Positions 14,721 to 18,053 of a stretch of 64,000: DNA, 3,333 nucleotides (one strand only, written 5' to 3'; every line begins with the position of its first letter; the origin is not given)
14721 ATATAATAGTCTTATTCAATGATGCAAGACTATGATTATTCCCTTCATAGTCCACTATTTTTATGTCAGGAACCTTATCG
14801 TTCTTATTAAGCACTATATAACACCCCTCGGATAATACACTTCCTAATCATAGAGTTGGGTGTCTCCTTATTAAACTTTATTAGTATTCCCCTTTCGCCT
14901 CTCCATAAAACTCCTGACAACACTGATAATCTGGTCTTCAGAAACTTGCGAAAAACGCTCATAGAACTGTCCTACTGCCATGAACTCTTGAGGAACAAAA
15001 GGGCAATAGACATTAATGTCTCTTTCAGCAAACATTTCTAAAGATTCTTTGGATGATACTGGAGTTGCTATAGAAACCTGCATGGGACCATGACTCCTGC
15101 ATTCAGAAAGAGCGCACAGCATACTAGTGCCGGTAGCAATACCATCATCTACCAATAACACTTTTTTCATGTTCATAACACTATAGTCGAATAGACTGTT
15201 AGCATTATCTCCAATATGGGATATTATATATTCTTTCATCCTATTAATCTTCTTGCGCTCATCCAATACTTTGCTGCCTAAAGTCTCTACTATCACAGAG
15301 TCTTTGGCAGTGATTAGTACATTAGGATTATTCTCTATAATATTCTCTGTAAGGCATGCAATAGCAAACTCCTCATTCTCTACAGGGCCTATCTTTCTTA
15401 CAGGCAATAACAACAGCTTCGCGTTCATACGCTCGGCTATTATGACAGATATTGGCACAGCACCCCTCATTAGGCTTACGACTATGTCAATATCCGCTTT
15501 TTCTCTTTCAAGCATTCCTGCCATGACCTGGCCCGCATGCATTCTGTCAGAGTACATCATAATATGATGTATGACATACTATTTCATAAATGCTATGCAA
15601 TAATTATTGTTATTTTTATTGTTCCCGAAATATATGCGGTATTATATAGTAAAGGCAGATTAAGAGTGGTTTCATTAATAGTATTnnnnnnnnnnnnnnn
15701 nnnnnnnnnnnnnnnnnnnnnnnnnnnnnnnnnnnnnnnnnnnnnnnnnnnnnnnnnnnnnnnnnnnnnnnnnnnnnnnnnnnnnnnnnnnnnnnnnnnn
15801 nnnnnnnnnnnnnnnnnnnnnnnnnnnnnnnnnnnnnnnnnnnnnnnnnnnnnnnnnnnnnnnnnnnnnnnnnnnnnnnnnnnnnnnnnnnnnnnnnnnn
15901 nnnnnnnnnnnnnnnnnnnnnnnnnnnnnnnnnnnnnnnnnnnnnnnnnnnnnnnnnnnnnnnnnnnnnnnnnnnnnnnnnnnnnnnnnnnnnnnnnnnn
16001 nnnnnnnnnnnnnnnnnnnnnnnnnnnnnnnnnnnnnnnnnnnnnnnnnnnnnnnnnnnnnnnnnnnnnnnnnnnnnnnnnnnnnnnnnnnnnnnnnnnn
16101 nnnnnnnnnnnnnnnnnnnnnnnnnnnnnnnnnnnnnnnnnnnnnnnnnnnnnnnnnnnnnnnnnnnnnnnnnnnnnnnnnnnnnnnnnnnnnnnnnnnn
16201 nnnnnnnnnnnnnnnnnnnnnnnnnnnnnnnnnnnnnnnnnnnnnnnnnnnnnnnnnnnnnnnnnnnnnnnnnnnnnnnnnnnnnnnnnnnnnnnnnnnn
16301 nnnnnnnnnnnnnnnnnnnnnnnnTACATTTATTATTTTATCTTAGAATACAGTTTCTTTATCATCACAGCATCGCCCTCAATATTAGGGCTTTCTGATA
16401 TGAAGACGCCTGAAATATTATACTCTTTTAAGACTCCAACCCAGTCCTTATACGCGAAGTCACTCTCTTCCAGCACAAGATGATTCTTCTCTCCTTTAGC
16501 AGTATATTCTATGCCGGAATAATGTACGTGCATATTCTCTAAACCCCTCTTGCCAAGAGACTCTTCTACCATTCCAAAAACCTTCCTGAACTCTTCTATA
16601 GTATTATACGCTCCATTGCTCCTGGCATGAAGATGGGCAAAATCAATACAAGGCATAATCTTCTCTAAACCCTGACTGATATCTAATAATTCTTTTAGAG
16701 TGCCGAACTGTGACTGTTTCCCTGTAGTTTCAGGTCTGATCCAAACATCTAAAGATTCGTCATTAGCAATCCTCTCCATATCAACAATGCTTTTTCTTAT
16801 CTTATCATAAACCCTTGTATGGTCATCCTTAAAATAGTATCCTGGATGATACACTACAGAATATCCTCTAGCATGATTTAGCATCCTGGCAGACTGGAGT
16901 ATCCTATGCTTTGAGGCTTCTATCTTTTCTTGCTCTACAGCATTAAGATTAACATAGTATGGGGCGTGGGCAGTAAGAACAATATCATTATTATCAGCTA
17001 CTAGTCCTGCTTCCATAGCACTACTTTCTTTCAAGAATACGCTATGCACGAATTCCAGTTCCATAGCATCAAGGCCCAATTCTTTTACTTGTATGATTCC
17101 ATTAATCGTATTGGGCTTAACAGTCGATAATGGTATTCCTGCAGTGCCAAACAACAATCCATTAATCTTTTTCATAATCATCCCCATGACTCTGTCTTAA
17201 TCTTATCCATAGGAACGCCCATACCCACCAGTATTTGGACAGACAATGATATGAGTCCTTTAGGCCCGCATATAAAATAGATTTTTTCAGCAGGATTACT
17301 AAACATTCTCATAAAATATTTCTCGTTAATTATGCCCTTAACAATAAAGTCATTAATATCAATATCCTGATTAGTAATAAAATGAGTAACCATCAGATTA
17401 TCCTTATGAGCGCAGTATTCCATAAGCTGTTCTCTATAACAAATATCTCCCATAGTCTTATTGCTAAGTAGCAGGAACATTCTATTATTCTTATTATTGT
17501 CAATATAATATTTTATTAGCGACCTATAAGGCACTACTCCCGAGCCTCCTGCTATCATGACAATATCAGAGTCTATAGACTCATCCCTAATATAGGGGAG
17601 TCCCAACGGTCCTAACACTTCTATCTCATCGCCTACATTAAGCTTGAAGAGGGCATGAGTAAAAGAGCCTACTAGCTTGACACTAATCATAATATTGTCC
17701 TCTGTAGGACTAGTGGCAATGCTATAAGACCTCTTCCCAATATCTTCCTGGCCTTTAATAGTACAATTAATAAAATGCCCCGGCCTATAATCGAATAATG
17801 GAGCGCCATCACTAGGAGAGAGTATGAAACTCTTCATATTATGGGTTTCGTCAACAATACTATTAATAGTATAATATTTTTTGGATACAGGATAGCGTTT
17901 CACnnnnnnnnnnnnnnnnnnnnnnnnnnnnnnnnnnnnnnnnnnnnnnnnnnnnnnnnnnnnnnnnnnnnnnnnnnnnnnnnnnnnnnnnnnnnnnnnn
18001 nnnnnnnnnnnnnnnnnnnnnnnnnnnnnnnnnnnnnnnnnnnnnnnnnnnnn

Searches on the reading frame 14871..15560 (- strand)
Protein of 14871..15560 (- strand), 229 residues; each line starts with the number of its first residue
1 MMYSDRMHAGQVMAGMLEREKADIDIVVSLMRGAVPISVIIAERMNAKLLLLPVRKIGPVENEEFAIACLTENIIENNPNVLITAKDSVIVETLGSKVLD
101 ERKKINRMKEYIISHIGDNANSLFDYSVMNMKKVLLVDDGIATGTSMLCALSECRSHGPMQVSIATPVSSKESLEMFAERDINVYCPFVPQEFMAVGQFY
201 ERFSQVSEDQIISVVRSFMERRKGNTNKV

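Call 76: search_protein_families(library=pfam, proteins=[window:14871-15560:-], max_evalue=0.00001)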
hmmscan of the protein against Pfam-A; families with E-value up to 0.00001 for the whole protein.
window:14871-15560:- (229 aa): 1 family
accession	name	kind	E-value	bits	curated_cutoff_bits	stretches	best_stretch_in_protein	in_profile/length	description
PF00156.33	Pribosyltran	-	4.4e-11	42.8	26.3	1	21-175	27-131/158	Phosphoribosyl transferase domain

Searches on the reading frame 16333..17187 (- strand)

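Call 76: search_protein_families(library=pfam, proteins=[window:16333-17187:-], max_evalue=0.00001)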
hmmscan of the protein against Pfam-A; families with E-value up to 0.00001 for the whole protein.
window:16333-17187:- (284 aa): 1 family
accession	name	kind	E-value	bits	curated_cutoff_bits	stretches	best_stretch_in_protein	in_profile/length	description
PF01261.30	AP_endonuc_2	-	2.2e-25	90.3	31.1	1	33-269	3-232/249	Xylose isomerase-like TIM barrel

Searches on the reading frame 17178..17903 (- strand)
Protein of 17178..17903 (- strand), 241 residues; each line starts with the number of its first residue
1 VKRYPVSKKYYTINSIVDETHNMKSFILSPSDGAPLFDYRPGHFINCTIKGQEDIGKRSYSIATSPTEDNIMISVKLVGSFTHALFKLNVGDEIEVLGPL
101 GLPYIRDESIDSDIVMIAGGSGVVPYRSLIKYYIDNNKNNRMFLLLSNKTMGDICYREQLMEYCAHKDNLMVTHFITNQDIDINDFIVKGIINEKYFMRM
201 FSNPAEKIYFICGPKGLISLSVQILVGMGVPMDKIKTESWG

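Call 76: search_protein_families(library=pfam, proteins=[window:17178-17903:-], max_evalue=0.00001)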
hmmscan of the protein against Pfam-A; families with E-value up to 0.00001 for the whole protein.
window:17178-17903:- (241 aa): 2 families
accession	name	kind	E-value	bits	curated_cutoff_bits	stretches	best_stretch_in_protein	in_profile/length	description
PF00175.26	NAD_binding_1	-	3.4e-14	53.8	22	1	116-219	1-105/109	Oxidoreductase NAD-binding domain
PF00970.30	FAD_binding_6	-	2e-08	34.9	21.1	1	14-101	5-95/99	Oxidoreductase FAD-binding domain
